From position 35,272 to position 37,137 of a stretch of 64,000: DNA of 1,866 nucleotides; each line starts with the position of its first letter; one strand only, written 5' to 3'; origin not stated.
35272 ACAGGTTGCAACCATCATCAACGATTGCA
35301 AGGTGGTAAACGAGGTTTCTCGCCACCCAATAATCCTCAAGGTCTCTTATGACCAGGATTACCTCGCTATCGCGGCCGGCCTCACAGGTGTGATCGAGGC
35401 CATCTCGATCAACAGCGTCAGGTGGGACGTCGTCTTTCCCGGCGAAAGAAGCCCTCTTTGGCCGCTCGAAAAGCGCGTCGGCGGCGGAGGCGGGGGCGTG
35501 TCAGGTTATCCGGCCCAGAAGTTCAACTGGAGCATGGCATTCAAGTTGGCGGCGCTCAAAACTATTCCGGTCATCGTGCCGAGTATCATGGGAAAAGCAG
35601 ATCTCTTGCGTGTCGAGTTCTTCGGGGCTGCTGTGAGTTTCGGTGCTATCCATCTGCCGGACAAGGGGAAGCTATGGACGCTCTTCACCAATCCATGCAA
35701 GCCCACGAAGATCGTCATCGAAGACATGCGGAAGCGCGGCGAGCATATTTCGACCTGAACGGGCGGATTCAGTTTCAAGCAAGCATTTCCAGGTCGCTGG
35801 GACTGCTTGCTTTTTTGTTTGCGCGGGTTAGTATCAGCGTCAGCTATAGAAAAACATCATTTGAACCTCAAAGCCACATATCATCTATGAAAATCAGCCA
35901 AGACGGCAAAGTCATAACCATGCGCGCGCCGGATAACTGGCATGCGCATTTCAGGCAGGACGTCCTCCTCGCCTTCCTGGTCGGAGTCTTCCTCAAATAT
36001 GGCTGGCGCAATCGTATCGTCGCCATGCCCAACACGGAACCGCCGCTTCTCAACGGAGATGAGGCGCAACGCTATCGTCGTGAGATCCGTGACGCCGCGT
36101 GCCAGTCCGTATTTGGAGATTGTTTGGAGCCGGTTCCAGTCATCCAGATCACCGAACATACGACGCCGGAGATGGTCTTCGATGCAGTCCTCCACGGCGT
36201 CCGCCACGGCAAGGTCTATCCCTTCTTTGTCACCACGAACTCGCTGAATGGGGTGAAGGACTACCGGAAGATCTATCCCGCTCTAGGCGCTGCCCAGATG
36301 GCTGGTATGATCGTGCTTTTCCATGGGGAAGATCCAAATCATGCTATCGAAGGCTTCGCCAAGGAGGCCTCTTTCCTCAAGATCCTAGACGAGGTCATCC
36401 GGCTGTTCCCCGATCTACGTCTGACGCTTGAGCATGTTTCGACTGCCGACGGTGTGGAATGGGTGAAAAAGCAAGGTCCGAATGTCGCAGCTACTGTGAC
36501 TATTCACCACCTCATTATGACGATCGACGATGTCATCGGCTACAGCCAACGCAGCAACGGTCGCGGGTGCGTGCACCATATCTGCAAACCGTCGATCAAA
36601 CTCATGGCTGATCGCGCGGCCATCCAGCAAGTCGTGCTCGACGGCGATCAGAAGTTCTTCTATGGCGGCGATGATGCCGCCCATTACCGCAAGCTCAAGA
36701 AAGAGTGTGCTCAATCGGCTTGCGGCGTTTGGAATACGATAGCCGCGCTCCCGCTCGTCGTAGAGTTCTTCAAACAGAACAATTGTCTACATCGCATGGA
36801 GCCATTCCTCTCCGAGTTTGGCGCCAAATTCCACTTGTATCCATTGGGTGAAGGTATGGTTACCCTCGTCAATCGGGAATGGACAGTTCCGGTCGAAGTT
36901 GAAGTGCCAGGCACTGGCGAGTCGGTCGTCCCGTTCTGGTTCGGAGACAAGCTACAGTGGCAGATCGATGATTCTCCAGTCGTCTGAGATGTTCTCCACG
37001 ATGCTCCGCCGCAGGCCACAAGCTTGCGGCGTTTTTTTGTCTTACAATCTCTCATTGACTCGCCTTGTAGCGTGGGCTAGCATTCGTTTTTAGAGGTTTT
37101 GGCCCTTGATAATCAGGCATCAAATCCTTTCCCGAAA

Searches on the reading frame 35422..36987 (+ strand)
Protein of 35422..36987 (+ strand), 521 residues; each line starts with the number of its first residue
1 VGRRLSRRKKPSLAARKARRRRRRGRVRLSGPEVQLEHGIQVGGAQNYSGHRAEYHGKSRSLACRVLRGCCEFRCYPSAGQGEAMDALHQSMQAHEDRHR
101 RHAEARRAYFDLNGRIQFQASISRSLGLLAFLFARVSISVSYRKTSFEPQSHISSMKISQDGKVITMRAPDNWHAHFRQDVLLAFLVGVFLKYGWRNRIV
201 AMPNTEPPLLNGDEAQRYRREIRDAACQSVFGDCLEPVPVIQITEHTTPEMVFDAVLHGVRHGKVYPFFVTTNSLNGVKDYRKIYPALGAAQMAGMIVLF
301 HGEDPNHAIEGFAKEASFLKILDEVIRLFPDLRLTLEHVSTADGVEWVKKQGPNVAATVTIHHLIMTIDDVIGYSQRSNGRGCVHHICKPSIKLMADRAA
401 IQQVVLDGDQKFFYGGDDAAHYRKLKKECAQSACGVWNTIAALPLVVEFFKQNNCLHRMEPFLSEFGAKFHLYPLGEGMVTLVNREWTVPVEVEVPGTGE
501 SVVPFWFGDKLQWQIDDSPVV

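Call 17: search_protein_families(library=pfam, proteins=[window:35422-36987:+], max_evalue=0.01)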
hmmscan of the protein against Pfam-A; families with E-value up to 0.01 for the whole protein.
window:35422-36987:+ (521 aa): 0 families
